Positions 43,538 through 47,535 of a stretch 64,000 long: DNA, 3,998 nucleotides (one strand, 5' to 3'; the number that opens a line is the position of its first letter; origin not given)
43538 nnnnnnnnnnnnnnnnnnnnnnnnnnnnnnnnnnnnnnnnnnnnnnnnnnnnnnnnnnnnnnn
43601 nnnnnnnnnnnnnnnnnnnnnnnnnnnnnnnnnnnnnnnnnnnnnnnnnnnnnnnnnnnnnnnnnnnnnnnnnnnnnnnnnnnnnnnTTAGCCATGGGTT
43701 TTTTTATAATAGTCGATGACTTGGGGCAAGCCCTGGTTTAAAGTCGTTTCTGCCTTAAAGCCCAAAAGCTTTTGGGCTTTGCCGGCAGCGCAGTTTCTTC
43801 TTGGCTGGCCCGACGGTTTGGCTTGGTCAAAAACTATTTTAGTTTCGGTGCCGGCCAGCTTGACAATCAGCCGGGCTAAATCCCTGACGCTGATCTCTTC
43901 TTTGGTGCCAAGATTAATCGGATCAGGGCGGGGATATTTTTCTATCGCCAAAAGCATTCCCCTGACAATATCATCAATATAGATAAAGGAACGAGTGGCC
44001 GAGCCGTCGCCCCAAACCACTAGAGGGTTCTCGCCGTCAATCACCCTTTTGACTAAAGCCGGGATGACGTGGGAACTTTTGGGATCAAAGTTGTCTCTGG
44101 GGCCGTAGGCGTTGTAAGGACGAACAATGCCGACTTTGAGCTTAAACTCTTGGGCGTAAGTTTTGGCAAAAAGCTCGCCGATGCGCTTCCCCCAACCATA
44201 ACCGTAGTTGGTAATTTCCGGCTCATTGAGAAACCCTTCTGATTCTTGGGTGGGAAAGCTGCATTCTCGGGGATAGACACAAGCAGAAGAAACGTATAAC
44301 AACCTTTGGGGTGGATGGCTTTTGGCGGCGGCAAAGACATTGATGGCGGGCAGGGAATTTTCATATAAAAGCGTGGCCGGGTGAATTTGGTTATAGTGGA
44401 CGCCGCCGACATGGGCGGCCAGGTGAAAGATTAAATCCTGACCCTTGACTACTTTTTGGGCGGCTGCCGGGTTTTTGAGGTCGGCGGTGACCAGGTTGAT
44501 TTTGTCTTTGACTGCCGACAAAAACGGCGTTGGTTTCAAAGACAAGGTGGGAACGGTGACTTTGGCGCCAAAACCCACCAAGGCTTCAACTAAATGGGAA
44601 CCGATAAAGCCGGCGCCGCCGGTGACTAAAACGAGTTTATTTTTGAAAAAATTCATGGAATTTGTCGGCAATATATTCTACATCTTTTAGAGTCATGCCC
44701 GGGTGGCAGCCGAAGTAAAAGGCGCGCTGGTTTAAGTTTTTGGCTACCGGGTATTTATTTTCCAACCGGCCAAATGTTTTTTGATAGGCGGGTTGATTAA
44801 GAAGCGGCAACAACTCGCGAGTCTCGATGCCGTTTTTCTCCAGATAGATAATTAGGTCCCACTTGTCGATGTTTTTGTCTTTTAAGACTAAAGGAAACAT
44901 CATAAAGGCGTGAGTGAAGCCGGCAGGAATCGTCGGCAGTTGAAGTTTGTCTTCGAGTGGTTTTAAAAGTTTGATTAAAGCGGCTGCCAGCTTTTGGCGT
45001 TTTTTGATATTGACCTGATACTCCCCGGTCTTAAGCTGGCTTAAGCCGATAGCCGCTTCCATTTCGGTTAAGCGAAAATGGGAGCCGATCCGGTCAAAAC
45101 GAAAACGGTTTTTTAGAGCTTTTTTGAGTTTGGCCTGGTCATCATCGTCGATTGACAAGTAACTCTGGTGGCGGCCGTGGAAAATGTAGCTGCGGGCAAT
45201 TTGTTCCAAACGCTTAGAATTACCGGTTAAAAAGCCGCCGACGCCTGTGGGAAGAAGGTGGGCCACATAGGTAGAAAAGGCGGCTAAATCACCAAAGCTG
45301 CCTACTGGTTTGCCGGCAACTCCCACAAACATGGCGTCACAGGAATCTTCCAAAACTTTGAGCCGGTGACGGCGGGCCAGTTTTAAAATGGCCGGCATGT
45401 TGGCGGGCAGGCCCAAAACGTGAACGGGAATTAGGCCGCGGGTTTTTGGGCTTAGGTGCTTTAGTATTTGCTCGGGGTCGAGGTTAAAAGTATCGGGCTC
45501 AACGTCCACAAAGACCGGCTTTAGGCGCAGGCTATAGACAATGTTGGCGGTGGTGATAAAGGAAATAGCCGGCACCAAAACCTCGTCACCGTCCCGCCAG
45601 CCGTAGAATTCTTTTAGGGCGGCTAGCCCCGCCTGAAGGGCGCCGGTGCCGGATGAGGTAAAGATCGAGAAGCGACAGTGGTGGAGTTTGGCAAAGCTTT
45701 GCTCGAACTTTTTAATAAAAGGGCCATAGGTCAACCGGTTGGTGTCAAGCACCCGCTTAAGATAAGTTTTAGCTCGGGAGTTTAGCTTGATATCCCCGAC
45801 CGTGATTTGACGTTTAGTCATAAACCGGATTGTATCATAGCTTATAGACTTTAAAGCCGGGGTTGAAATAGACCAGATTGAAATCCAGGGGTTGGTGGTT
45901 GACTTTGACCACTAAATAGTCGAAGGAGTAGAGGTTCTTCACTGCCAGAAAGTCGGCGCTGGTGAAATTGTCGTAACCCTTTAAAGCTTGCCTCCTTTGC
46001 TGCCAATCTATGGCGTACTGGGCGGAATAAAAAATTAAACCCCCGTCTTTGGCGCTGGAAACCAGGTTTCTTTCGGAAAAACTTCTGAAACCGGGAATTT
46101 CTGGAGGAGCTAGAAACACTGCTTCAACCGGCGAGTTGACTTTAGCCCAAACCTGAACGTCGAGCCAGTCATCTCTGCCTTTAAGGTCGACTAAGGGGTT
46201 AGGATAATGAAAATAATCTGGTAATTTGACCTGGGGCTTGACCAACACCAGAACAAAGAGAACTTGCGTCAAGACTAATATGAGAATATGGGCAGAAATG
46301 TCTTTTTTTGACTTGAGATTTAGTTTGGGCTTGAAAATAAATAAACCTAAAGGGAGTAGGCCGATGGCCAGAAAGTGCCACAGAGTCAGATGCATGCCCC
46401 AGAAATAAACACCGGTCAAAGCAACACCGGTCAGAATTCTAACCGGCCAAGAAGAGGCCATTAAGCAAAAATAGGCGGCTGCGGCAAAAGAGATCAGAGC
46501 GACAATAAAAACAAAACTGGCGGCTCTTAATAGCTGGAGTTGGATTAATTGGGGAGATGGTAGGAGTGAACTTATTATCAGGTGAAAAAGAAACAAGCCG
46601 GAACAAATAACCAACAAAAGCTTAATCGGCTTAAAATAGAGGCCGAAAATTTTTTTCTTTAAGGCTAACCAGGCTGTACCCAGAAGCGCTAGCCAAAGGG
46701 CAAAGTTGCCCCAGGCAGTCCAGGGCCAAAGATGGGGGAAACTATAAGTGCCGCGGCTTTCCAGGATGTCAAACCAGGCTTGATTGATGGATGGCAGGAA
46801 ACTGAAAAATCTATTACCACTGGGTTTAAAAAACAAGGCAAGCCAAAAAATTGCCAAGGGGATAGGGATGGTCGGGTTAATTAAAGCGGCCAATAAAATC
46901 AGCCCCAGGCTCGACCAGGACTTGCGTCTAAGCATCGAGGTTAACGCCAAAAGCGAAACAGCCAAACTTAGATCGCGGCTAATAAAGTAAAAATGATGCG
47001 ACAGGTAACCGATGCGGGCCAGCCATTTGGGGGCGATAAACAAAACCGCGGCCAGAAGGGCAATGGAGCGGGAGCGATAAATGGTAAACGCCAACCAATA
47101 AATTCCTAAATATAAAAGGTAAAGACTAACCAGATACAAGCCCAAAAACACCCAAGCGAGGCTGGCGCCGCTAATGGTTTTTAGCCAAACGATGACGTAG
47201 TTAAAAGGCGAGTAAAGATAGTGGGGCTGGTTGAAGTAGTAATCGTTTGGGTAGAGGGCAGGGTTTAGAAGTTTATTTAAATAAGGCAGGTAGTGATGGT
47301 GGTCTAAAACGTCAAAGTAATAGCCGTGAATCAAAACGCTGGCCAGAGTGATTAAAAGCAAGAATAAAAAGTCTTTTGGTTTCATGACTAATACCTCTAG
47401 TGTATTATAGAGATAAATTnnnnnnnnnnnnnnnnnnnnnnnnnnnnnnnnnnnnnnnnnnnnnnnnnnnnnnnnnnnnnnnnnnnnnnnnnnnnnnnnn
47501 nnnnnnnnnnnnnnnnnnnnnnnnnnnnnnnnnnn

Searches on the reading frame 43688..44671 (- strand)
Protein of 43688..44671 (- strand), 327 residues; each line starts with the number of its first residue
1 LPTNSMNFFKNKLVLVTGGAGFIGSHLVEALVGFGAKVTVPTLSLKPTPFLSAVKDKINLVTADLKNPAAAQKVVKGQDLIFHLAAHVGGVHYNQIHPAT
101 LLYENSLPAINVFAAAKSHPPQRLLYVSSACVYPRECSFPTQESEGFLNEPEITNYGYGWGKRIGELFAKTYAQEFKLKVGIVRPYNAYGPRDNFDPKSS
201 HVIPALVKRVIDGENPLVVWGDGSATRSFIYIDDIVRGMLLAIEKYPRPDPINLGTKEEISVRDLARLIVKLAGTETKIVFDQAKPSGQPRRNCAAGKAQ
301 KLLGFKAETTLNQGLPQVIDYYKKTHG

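Call 7: search_protein_families(library=pfam, proteins=[window:43688-44671:-], max_evalue=0.01)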
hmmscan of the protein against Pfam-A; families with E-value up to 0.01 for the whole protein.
window:43688-44671:- (327 aa): 9 families
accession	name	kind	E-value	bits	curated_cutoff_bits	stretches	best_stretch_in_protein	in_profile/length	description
PF01370.27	Epimerase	-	7.9e-57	192.9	20.9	1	14-255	1-240/240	NAD dependent epimerase/dehydratase family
PF16363.11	GDP_Man_Dehyd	-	9.8e-35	121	27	1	15-315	1-329/332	GDP-mannose 4,6 dehydratase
PF01073.25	3Beta_HSD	-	5.7e-14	52.3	22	1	15-246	1-232/280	3-beta hydroxysteroid dehydrogenase/isomerase family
PF07993.18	NAD_binding_4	-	2.9e-12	46.7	20.1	1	16-190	1-209/258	Male sterility protein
PF13460.12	NAD_binding_10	-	2.5e-11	44.2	27.2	1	18-136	1-106/184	NAD(P)H-binding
PF02719.21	Polysacc_synt_2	-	5.1e-08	32.9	20.2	1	14-129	1-128/293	Polysaccharide biosynthesis protein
PF05368.20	NmrA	-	1.2e-05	25.5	27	1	11-86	2-78/298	NmrA-like family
PF04321.23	RmlD_sub_bind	-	0.00064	19.3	27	1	14-136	3-108/287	RmlD substrate binding domain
PF00106.31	adh_short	-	0.003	17.5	26.6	1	12-76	1-69/195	short chain dehydrogenase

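Call 42: search_protein_families(library=ncbifam, proteins=[window:43688-44671:-], max_evalue=0.00001)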
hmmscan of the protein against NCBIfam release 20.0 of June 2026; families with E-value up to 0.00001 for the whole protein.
window:43688-44671:- (327 aa): 21 families
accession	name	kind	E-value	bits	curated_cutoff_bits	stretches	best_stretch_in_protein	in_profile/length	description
NF047922.1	GDPFucSynFcl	equivalog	9.1e-57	192.8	500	1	44-322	23-301/308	GDP-L-fucose synthase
TIGR04180.1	EDH_00030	hypoth_equivalog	1e-41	143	475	1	14-308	1-295/297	NAD-dependent 4,6-dehydratase LegB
TIGR01181.1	dTDP_gluc_dehyt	equivalog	3.5e-29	101.9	365.1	1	14-324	2-313/321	dTDP-glucose 4,6-dehydratase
TIGR01179.1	galE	equivalog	1.1e-26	93.4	262.3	1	14-314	2-317/332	UDP-glucose 4-epimerase GalE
TIGR02197.1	heptose_epim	equivalog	5.8e-22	78.3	274.6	1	14-281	1-268/316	ADP-glyceromanno-heptose 6-epimerase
TIGR03466.1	HpnA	hypoth_equivalog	3.4e-19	68.9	367.65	1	13-277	2-250/327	hopanoid-associated sugar epimerase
NF011728.1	PRK15181.1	equivalog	7.1e-17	61.4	760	1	11-243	15-249/348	Vi polysaccharide biosynthesis UDP-N-acetylglucosaminuronic acid C-4 epimerase TviC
NF042422.1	oxyalk_red_OleD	equivalog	4e-15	56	580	1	14-245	3-217/329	2-alkyl-3-oxoalkanoate reductase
NF042423.1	oxyalk_red_Shew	equivalog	6.2e-15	55.1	580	1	12-245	9-223/331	2-alkyl-3-oxoalkanoate reductase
NF008360.0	PRK11150.1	equivalog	1.4e-13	50.7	452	1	14-273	2-254/310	ADP-glyceromanno-heptose 6-epimerase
NF008872.0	PRK11908.1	equivalog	3.5e-13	49.3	294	1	12-275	2-273/349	bifunctional UDP-4-keto-pentose/UDP-xylose synthase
TIGR02622.1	CDP_4_6_dhtase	equivalog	1.5e-12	47.3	278.45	1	8-324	1-332/352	CDP-glucose 4,6-dehydratase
NF043036.1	ErythonDh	equivalog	3.3e-10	39.7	325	1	14-174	3-165/321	D-erythronate dehydrogenase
TIGR01746.1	Thioester-redct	subfamily_domain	4e-10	39.5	213.35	1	14-190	2-197/371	thioester reductase domain-containing protein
NF007490.0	PRK10084.1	subfamily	9.2e-10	38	649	1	171-323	180-335/361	dTDP-glucose 4,6-dehydratase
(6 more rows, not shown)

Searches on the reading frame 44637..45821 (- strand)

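Call 7: search_protein_families(library=pfam, proteins=[window:44637-45821:-], max_evalue=0.01)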
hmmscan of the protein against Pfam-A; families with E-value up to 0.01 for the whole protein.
window:44637-45821:- (394 aa): 2 families
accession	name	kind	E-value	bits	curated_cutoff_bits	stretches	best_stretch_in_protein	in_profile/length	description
PF01041.23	DegT_DnrJ_EryC1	-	1.6e-83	281.4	19.8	1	16-388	6-359/360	DegT/DnrJ/EryC1/StrS aminotransferase family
PF00155.27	Aminotran_1_2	-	2.9e-06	27.2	19.7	1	26-130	32-150/361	Aminotransferase class I and II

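Call 42: search_protein_families(library=ncbifam, proteins=[window:44637-45821:-], max_evalue=0.00001)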
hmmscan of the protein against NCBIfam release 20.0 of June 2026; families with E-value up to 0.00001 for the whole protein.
window:44637-45821:- (394 aa): 7 families
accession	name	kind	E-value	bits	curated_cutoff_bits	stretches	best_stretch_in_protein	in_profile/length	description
NF011936.0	PRK15407.1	equivalog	2e-61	208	423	1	23-393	55-437/440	lipopolysaccharide biosynthesis protein RfbH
TIGR03588.1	PseC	equivalog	9.8e-57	192.6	423.5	1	18-391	14-379/380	UDP-4-amino-4,6-dideoxy-N-acetyl-beta-L-altrosamine transaminase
TIGR04181.1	NHT_00031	hypoth_equivalog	4.2e-49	167.3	420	1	12-365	7-351/359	LegC family aminotransferase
NF008687.0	PRK11706.1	equivalog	4e-48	164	375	1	13-392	9-374/375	dTDP-4-amino-4,6-dideoxygalactose transaminase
TIGR02379.1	ECA_wecE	subfamily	4.4e-43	147.5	434.85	1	19-391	15-374/376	dTDP-4-amino-4,6-dideoxy-D-glucose transaminase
NF008658.2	PRK11658.1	equivalog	4.2e-39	134.3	631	1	21-390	20-375/379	UDP-4-amino-4-deoxy-L-arabinose aminotransferase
TIGR04427.1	PLP_DesI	equivalog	4.1e-31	108.4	650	1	15-225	32-237/390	dTDP-4-dehydro-6-deoxyglucose aminotransferase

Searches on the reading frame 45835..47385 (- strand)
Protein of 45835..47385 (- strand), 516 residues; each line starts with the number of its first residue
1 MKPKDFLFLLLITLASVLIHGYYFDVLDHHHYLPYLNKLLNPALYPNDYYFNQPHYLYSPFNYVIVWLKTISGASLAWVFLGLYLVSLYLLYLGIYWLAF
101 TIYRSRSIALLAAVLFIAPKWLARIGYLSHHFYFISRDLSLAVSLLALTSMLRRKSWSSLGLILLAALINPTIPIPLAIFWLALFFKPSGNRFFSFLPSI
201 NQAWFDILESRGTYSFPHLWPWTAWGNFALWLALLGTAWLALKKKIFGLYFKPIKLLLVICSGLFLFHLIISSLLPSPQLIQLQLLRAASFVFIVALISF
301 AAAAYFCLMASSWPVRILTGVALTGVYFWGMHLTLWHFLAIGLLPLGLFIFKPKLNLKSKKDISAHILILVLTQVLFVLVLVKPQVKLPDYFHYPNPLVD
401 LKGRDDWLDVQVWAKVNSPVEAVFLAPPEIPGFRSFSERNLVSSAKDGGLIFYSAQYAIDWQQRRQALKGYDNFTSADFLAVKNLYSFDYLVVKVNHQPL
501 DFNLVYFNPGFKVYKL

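Call 7: search_protein_families(library=pfam, proteins=[window:45835-47385:-], max_evalue=0.01)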
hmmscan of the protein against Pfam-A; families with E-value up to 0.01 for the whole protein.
window:45835-47385:- (516 aa): 1 family
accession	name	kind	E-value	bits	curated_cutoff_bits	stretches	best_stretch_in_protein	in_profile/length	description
PF20604.3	DUF6798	-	2.5e-11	43.6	26.9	1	406-467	2-60/61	Domain of unknown function (DUF6798)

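Call 42: search_protein_families(library=ncbifam, proteins=[window:45835-47385:-], max_evalue=0.00001)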
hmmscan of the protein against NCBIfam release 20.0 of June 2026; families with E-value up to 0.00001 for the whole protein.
window:45835-47385:- (516 aa): 0 families
